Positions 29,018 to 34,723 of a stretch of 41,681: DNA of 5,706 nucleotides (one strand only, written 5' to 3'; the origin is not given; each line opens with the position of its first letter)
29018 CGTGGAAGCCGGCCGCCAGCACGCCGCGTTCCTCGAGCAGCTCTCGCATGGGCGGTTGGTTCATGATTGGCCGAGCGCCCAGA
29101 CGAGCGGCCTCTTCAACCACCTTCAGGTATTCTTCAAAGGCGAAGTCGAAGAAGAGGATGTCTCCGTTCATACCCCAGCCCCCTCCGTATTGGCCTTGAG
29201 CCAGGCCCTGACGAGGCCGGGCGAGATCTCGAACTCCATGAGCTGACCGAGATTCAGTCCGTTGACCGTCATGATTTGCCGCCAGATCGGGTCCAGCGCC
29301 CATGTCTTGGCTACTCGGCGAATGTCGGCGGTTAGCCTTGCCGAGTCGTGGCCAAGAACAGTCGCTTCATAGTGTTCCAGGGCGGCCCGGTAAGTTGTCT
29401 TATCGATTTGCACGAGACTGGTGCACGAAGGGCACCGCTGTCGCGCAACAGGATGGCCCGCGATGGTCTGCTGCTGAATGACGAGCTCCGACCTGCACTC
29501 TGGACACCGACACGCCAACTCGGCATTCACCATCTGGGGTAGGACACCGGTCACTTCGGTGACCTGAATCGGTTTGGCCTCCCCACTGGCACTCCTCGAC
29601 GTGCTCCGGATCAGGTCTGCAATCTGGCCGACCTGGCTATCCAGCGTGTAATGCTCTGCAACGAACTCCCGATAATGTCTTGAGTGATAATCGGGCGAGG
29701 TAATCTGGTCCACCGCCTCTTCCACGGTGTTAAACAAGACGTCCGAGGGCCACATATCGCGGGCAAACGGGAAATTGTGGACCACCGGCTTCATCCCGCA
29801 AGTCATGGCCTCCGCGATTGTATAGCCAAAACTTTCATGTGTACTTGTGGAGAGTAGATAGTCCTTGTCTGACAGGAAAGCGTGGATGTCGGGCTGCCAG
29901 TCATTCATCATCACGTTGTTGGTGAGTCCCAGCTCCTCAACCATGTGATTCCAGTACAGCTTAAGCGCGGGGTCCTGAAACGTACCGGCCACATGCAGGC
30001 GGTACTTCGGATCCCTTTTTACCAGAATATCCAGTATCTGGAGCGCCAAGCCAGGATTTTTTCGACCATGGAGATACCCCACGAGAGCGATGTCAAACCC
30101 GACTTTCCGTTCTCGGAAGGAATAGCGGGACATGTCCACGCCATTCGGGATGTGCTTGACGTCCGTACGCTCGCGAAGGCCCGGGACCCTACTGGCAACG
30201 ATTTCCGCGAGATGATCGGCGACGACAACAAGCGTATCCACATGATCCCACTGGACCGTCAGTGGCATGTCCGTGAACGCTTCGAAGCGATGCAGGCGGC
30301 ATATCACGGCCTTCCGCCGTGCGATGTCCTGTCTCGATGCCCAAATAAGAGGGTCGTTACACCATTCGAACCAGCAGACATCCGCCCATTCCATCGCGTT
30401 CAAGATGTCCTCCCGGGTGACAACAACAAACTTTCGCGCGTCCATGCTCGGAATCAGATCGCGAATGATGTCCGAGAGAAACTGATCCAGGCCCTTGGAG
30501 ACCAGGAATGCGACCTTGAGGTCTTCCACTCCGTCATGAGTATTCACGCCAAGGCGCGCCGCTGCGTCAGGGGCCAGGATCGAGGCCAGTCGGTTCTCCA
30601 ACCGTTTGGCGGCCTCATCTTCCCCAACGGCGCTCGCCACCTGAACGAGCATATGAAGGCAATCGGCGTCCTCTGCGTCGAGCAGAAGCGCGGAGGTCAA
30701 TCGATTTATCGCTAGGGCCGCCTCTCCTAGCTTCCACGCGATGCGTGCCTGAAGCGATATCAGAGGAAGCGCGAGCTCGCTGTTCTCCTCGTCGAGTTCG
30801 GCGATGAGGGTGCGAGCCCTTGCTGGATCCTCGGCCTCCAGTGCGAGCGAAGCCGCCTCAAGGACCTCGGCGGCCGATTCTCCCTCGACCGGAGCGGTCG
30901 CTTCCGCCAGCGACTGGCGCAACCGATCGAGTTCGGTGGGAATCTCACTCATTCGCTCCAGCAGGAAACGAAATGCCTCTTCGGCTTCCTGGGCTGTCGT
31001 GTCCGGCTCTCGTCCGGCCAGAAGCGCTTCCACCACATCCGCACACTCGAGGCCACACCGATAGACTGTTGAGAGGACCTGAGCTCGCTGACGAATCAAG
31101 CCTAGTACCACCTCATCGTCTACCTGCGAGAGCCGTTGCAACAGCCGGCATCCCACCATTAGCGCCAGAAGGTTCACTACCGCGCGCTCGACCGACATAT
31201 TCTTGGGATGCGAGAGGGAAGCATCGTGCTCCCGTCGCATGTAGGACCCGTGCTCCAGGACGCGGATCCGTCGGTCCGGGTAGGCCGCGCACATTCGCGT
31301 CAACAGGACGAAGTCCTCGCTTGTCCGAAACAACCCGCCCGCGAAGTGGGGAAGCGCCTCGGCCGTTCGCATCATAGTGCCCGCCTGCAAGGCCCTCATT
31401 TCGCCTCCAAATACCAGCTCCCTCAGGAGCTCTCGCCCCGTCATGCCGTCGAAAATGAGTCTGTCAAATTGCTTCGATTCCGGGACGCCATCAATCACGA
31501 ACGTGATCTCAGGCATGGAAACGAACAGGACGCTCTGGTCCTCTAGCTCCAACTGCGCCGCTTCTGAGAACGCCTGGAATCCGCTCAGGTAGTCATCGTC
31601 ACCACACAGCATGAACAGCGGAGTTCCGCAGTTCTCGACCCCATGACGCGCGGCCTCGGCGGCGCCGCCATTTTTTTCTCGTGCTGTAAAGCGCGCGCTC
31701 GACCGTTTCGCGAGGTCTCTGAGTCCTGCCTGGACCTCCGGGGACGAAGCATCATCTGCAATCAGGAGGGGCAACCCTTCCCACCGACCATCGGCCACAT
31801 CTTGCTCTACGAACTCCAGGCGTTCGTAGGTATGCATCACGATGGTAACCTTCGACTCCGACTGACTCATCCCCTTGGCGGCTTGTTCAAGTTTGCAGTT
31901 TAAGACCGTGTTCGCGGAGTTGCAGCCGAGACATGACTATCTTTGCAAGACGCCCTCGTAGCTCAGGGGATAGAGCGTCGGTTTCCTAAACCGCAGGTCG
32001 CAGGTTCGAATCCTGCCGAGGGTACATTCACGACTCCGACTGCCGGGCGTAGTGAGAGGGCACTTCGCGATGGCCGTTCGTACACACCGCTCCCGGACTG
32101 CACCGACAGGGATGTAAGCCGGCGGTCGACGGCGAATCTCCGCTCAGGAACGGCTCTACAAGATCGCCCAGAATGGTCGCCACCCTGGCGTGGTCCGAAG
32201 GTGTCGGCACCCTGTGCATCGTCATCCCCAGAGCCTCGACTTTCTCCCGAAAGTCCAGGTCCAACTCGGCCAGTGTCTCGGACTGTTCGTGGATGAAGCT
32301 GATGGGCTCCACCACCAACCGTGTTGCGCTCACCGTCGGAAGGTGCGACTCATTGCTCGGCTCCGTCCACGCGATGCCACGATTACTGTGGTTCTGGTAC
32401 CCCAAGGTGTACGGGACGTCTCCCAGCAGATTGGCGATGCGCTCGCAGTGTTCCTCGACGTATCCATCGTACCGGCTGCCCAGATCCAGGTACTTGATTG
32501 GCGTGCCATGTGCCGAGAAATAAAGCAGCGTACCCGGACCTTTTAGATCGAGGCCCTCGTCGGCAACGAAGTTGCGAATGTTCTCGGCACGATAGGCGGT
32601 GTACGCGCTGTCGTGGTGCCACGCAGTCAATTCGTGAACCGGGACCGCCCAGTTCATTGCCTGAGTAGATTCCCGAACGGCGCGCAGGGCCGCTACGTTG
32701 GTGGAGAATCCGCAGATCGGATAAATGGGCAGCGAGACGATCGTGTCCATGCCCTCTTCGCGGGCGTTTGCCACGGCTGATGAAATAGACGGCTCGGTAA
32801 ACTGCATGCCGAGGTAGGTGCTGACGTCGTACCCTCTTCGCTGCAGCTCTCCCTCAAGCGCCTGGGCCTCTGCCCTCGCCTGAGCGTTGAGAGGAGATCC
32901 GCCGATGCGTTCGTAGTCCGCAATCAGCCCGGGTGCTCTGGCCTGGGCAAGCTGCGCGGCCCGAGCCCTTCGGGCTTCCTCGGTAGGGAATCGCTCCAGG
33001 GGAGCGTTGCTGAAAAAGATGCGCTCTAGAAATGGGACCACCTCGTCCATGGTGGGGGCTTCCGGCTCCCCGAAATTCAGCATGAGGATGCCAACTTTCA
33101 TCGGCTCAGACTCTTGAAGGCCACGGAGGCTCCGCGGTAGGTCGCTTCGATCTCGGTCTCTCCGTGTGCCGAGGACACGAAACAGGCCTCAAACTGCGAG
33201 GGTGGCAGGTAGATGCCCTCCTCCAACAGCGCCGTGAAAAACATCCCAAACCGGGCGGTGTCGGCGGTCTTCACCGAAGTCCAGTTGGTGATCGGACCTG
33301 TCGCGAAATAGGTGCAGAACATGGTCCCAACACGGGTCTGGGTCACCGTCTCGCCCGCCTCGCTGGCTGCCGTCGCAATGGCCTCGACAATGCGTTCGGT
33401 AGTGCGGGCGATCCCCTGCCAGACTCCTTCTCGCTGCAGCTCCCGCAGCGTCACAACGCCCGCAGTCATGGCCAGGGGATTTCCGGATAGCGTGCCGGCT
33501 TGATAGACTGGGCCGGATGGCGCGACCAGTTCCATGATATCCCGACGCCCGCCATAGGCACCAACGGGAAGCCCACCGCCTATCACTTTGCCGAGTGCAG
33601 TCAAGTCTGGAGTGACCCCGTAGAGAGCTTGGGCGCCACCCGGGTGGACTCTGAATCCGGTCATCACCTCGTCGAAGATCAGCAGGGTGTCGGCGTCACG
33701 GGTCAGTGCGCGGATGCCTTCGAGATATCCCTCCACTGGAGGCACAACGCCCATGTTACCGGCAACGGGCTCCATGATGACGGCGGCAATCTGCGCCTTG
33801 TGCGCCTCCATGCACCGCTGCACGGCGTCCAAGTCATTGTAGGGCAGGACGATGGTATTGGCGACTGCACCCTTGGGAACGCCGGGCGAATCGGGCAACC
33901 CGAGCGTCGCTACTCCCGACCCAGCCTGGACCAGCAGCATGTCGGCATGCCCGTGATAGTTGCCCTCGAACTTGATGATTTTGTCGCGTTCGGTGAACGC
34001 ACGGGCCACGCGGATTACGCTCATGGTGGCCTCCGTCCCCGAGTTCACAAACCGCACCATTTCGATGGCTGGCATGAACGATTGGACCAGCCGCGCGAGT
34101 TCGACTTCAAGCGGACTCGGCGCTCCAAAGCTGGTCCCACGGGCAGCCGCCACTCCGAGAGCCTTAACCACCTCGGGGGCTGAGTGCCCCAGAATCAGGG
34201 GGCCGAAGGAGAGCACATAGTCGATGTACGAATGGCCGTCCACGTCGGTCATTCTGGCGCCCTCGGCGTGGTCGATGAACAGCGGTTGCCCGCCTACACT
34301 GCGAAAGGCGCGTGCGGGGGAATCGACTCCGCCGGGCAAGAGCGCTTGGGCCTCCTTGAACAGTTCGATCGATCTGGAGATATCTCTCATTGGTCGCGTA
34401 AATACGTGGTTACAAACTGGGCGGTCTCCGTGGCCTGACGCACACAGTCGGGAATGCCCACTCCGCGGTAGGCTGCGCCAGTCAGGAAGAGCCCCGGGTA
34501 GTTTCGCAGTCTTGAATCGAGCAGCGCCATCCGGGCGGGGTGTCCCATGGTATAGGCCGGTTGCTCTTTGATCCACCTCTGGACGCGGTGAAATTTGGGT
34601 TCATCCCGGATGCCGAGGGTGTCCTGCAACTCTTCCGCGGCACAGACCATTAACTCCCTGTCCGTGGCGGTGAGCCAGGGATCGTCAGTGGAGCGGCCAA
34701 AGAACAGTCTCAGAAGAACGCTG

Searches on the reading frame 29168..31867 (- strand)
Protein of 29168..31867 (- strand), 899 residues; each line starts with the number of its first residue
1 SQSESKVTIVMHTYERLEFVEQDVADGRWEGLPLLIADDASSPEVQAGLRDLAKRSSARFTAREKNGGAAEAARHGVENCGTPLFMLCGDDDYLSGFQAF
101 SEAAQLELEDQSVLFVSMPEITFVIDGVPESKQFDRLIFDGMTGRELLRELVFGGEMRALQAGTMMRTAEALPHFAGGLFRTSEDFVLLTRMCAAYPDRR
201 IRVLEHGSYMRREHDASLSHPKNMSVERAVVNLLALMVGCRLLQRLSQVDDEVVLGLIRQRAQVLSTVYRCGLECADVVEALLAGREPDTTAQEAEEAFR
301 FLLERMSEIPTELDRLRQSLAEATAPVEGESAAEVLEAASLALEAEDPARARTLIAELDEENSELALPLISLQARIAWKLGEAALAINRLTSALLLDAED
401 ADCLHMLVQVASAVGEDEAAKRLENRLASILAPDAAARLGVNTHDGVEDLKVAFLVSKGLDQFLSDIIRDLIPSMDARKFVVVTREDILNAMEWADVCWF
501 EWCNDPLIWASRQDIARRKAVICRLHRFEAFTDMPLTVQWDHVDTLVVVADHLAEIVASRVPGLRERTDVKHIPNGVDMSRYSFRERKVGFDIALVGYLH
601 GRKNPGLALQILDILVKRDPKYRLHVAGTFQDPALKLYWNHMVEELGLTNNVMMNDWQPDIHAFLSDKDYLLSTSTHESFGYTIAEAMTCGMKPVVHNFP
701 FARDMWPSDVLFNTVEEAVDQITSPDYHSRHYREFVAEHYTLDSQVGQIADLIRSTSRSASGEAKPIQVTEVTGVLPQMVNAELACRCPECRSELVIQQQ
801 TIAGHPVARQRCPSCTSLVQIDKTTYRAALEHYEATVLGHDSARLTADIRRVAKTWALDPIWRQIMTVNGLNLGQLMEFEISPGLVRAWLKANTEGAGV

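Call 8: search_protein_families(library=pfam, proteins=[window:29168-31867:-], max_evalue=0.001)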
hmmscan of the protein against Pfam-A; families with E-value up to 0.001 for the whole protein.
window:29168-31867:- (899 aa): 3 families
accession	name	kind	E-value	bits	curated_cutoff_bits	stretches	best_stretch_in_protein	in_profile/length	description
PF00534.26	Glycos_transf_1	-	4.3e-16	59.3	26.4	1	592-705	17-130/172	Glycosyl transferases group 1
PF13692.12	Glyco_trans_1_4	-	2.1e-10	41.4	27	1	592-700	3-109/142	Glycosyl transferases group 1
PF00535.33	Glycos_transf_2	-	0.00028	21.3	23.3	1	25-94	21-91/168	Glycosyl transferase family 2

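Call 34: search_protein_families(library=ncbifam, proteins=[window:29168-31867:-], max_evalue=0.01)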
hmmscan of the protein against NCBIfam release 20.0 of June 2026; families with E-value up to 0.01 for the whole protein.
window:29168-31867:- (899 aa): 12 families
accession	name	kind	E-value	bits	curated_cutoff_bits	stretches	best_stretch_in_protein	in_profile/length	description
TIGR03999.1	thiol_BshA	equivalog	2.6e-07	29.9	273.7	1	640-698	245-303/375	N-acetyl-alpha-D-glucosaminyl L-malate synthase BshA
TIGR04047.1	MSMEG_0565_glyc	hypoth_equivalog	3.4e-06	26.4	259.85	1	520-708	112-318/373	MSMEG_0565 family glycosyltransferase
NF007396.0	PRK09922.1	equivalog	8.7e-06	24.8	385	1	610-695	201-287/361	lipopolysaccharide 1,6-galactosyltransferase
NF041876.1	EPS_EpsE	equivalog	1.2e-05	24.8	400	1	539-698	158-326/389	exopolysaccharide biosynthesis GT4 family glycosyltransferase EpsE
TIGR03088.1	stp2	hypoth_equivalog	1.3e-05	24.5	409.05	1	544-696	138-300/374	TIGR03088 family PEP-CTERM/XrtA system glycosyltransferase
NF047880.1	glyco_SdgA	exception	9.1e-05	21.2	800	1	603-696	328-417/488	serine-aspartate repeat adhesin O-glycosyltransferase SdgA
NF038229.1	Glyco4_Geo_Pelo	equivalog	0.00019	20.6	400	1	544-695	111-264/338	GPMC system family 4 glycosyltransferase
NF038255.1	exopoly_VpsD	equivalog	0.00038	19.4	300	1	534-692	149-307/381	VpsD family glycosyltransferase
TIGR03449.1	mycothiol_MshA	equivalog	0.0004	19.4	462.5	1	589-696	214-331/406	D-inositol-3-phosphate glycosyltransferase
NF041875.1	EPS_EpsD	equivalog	0.0043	16.5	370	1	8-97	2-94/325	exopolysaccharide biosynthesis glycosyltransferase EpsD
NF053787.1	GlcN_PG_synth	equivalog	0.0053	15.6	480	0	659-696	253-289/361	N-acetylglucosaminyl phosphatidylglycerol synthase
NF038011.1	PelF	equivalog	0.0076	15.3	100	0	569-696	281-412/489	GT4 family glycosyltransferase PelF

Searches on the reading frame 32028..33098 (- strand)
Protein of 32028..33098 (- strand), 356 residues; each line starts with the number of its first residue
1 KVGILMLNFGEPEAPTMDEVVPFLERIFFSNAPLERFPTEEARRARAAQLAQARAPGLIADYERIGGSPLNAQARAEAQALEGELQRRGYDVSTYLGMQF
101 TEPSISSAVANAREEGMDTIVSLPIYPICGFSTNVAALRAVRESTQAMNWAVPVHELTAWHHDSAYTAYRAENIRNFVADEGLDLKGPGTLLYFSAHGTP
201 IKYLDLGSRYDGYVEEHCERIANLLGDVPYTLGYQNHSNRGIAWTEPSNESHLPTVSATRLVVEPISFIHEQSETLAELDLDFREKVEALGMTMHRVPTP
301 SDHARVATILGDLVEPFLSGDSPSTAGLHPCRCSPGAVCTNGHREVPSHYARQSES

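Call 8: search_protein_families(library=pfam, proteins=[window:32028-33098:-], max_evalue=0.001)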
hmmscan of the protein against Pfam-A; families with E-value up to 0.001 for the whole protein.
window:32028-33098:- (356 aa): 1 family
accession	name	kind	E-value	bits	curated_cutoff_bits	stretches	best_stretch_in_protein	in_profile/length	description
PF00762.24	Ferrochelatase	-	4.7e-60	203.7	27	1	1-315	1-314/317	Ferrochelatase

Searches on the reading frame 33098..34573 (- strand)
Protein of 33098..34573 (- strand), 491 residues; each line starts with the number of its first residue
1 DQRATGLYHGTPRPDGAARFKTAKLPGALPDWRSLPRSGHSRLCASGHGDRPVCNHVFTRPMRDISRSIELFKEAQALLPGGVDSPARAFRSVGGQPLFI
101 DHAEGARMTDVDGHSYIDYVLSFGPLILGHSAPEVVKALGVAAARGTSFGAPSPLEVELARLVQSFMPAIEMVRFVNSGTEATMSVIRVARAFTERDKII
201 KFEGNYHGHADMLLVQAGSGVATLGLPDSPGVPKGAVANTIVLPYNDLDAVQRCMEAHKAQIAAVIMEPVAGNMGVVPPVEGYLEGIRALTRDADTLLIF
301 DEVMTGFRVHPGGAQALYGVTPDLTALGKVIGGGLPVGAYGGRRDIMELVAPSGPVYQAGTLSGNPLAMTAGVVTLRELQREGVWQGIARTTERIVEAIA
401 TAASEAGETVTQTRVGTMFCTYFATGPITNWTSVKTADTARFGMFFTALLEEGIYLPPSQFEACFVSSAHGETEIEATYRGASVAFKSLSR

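Call 8: search_protein_families(library=pfam, proteins=[window:33098-34573:-], max_evalue=0.001)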
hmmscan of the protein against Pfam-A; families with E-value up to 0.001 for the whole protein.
window:33098-34573:- (491 aa): 1 family
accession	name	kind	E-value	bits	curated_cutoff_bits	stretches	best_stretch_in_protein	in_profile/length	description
PF00202.27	Aminotran_3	-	2.6e-70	237.6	30.5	1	97-456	10-371/403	Aminotransferase class-III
